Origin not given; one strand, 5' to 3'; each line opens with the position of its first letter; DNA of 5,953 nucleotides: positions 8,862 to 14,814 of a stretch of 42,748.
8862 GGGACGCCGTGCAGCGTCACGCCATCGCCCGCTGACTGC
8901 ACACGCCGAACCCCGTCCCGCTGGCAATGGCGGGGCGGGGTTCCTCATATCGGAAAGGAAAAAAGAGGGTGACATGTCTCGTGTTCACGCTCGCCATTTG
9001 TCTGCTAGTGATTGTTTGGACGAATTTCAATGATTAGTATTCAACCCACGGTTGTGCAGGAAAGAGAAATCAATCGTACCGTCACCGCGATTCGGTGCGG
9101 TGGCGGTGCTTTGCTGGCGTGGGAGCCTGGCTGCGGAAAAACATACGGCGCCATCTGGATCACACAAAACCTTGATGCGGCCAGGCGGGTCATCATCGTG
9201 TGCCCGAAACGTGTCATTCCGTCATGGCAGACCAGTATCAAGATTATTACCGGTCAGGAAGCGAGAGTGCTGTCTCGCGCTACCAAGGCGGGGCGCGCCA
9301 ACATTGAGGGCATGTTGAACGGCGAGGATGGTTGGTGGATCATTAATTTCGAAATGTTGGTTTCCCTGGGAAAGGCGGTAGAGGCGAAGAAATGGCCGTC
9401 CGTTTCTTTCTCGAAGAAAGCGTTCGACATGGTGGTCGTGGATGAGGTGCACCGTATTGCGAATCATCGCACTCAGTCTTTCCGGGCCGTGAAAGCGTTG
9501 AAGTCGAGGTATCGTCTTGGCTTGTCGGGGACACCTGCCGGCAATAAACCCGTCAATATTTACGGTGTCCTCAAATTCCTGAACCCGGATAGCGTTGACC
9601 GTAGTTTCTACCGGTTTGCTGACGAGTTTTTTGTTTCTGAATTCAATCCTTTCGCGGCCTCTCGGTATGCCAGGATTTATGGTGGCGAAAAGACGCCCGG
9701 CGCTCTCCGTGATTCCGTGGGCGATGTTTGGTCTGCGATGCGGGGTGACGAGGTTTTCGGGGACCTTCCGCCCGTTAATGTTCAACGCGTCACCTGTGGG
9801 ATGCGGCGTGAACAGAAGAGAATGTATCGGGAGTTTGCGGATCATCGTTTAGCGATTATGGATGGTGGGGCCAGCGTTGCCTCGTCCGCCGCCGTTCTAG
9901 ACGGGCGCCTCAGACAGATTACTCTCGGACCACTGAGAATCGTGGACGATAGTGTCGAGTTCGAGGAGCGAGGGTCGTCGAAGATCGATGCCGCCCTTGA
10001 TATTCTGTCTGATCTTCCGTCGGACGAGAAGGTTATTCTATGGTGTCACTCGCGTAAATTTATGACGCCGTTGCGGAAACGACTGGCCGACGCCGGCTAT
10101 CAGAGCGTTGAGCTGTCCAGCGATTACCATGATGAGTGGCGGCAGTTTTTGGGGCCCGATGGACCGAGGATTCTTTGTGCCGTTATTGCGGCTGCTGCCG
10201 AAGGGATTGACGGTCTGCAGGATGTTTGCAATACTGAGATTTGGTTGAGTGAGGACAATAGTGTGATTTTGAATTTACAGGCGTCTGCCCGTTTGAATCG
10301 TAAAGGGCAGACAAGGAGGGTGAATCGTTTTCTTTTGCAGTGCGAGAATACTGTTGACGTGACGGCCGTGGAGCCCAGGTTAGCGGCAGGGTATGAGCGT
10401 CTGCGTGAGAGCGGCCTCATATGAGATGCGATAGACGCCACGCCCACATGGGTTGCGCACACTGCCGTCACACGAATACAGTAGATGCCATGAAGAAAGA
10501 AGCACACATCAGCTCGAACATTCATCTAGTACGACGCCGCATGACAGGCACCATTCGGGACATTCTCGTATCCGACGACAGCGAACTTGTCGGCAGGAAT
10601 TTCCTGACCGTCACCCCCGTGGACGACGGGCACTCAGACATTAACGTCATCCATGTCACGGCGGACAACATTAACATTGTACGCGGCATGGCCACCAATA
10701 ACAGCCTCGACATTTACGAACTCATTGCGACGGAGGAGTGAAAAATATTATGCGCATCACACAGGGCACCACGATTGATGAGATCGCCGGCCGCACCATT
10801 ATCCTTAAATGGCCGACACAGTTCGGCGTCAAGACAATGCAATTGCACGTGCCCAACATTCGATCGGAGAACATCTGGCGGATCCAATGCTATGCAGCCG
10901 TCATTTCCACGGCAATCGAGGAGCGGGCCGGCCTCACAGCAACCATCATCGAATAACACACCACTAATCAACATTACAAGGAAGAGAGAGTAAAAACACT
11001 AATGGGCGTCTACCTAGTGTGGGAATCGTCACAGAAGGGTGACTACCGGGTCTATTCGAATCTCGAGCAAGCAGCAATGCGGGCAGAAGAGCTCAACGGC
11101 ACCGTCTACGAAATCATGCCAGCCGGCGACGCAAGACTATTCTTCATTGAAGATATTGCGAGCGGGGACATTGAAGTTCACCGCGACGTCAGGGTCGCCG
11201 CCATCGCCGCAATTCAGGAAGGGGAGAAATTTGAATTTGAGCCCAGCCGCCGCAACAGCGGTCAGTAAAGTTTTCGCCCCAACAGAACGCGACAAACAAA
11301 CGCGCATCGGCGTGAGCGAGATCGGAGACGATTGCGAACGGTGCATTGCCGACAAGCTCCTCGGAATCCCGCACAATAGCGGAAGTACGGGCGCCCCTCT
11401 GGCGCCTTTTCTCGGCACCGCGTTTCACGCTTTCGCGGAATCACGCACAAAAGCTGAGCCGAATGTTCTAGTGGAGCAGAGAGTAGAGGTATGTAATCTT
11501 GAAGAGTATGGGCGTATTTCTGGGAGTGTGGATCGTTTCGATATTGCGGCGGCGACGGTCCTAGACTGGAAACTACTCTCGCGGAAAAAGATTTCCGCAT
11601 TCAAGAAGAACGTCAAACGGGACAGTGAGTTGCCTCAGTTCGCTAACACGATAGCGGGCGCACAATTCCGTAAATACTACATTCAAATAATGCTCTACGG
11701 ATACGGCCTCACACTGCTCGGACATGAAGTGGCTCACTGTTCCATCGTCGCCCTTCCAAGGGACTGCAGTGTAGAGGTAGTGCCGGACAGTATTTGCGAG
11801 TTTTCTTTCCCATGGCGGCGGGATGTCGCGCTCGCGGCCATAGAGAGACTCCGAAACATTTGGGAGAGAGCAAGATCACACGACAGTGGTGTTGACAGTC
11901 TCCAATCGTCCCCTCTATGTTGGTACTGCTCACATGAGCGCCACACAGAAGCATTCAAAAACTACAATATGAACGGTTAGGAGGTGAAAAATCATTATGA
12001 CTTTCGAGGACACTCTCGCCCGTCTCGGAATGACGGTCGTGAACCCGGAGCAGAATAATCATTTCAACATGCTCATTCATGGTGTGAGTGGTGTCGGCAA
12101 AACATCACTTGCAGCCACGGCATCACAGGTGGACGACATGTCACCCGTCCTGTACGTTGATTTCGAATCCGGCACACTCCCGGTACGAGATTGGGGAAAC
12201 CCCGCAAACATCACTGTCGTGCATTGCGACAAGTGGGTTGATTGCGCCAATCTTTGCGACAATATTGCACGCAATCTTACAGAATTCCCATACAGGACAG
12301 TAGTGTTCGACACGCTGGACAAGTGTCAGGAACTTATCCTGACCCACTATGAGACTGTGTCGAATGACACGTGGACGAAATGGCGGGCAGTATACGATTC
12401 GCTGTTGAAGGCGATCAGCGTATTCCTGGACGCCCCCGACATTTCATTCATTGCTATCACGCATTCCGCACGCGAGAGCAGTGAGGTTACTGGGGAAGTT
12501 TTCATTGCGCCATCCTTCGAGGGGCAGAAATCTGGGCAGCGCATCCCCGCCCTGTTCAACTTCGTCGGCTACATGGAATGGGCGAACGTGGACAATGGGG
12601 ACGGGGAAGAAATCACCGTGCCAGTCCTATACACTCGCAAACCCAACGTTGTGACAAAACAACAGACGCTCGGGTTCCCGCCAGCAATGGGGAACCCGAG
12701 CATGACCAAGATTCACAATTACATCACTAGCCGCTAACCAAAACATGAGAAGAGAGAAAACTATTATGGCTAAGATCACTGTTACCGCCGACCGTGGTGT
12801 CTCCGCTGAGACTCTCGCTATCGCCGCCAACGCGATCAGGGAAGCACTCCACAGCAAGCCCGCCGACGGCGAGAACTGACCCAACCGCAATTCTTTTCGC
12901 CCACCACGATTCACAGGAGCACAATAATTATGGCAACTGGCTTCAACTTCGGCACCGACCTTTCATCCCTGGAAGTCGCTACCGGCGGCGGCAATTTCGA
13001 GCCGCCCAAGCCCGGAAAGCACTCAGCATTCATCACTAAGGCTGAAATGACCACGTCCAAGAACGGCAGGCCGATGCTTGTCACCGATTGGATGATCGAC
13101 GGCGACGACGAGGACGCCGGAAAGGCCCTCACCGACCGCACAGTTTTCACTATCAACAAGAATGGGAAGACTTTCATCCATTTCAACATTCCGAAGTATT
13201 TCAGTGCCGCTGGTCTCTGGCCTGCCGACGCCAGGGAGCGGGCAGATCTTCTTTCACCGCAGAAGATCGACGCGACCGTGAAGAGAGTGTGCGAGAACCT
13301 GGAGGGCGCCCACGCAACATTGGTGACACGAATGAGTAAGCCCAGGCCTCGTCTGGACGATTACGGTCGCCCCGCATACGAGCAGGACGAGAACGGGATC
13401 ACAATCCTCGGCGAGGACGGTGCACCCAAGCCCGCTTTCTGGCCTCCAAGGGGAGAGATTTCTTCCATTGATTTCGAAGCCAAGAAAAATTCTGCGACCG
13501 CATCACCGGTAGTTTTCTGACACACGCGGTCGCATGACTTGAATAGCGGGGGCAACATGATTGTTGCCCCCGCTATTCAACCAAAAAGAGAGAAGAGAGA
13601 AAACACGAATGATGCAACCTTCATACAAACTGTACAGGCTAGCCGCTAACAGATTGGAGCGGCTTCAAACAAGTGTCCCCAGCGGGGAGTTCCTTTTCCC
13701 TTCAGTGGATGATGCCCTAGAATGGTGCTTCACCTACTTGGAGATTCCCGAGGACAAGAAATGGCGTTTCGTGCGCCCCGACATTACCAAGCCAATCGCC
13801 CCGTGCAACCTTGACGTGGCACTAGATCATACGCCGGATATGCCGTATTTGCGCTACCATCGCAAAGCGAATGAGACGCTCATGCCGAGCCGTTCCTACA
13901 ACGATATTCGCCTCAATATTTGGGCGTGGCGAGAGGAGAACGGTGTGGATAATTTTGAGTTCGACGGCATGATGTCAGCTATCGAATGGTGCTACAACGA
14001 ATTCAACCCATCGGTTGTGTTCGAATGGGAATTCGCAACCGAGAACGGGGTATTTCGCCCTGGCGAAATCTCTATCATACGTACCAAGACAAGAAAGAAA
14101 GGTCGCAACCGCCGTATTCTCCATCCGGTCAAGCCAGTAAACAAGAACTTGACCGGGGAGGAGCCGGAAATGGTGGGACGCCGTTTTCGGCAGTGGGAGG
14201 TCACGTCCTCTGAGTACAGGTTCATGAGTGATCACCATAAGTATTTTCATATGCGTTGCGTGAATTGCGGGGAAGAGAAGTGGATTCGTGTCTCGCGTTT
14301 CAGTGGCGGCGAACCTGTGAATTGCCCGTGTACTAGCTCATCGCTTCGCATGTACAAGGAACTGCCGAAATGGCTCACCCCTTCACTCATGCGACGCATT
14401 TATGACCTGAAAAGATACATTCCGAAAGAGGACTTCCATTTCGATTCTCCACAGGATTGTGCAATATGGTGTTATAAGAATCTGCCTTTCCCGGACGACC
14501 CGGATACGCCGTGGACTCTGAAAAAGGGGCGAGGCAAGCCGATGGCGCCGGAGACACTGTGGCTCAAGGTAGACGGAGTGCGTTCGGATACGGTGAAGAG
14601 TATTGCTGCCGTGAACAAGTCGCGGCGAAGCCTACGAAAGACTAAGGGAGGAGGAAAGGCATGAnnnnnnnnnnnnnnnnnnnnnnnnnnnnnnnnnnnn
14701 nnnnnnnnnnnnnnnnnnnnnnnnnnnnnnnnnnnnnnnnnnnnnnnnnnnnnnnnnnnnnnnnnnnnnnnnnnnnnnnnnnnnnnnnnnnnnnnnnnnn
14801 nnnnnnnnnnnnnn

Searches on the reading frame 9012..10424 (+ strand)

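Call 15: search_protein_families(library=pfam, proteins=[window:9012-10424:+], max_evalue=0.01)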
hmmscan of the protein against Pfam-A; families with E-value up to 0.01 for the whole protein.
window:9012-10424:+ (470 aa): 3 families
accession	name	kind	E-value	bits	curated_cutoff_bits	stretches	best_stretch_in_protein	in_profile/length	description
PF00176.29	SNF2-rel_dom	-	4.5e-25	88.8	24.9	1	31-302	18-283/290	SNF2-related domain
PF04851.21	ResIII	-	1e-12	48.7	22.5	1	11-176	3-163/164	Type III restriction enzyme, res subunit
PF00270.35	DEAD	-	6.7e-05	23.1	26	1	26-178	10-162/167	DEAD/DEAH box helicase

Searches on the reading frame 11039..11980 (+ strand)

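Call 15: search_protein_families(library=pfam, proteins=[window:11039-11980:+], max_evalue=0.01)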
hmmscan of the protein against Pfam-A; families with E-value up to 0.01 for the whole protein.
window:11039-11980:+ (313 aa): 0 families

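Call 16: search_protein_families(library=phrogs, proteins=[window:11039-11980:+], max_evalue=0.001)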
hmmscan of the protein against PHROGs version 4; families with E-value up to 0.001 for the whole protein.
window:11039-11980:+ (313 aa): 2 families
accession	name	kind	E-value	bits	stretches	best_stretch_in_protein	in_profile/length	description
phrog_1674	-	DNA, RNA and nucleotide metabolism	2.9e-34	119.5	1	73-303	36-262/276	exonuclease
phrog_69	-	DNA, RNA and nucleotide metabolism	0.00049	20.2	1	139-312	186-332/501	exonuclease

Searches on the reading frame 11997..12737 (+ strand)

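Call 15: search_protein_families(library=pfam, proteins=[window:11997-12737:+], max_evalue=0.01)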
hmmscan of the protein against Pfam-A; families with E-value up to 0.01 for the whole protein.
window:11997-12737:+ (246 aa): 2 families
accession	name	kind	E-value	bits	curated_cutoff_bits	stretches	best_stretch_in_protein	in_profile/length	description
PF13479.12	AAA_24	-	8.4e-17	62.1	27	1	24-217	4-187/195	AAA domain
PF13191.12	AAA_16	-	0.0064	17.4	32.6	1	24-43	26-45/167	AAA ATPase domain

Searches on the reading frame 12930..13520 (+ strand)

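Call 15: search_protein_families(library=pfam, proteins=[window:12930-13520:+], max_evalue=0.01)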
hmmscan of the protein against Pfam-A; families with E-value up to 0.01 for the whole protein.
window:12930-13520:+ (196 aa): 1 family
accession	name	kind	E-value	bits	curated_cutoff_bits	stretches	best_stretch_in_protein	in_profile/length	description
PF05037.18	DUF669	-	0.00062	20.3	21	1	22-74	10-63/138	Protein of unknown function (DUF669)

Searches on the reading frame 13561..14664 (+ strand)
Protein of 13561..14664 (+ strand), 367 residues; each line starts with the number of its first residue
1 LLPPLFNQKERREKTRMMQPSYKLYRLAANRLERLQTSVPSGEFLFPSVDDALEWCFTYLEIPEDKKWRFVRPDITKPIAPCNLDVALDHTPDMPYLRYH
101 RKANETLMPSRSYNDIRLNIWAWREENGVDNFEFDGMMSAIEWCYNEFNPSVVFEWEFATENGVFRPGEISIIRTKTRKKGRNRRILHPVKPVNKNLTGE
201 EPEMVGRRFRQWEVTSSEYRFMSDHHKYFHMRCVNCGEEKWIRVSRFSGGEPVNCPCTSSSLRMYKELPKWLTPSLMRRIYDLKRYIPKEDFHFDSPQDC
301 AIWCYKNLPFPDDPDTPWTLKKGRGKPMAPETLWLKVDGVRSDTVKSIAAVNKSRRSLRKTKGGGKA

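Call 15: search_protein_families(library=pfam, proteins=[window:13561-14664:+], max_evalue=0.01)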
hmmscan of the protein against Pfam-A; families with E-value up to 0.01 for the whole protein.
window:13561-14664:+ (367 aa): 0 families

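Call 16: search_protein_families(library=phrogs, proteins=[window:13561-14664:+], max_evalue=0.001)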
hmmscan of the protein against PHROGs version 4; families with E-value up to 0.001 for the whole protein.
window:13561-14664:+ (367 aa): 0 families

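Call 76: search_protein_families(library=ncbifam, proteins=[window:13606-14664:+], max_evalue=0.01)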
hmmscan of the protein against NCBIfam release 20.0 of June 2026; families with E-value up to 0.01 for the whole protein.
window:13606-14664:+ (352 aa): 0 families

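Call 77: search_solved_structures(query=window:13606-14664:+, max_evalue=1)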
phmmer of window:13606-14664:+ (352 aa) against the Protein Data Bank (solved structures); distinct sequences matched with E-value up to 1: 0.
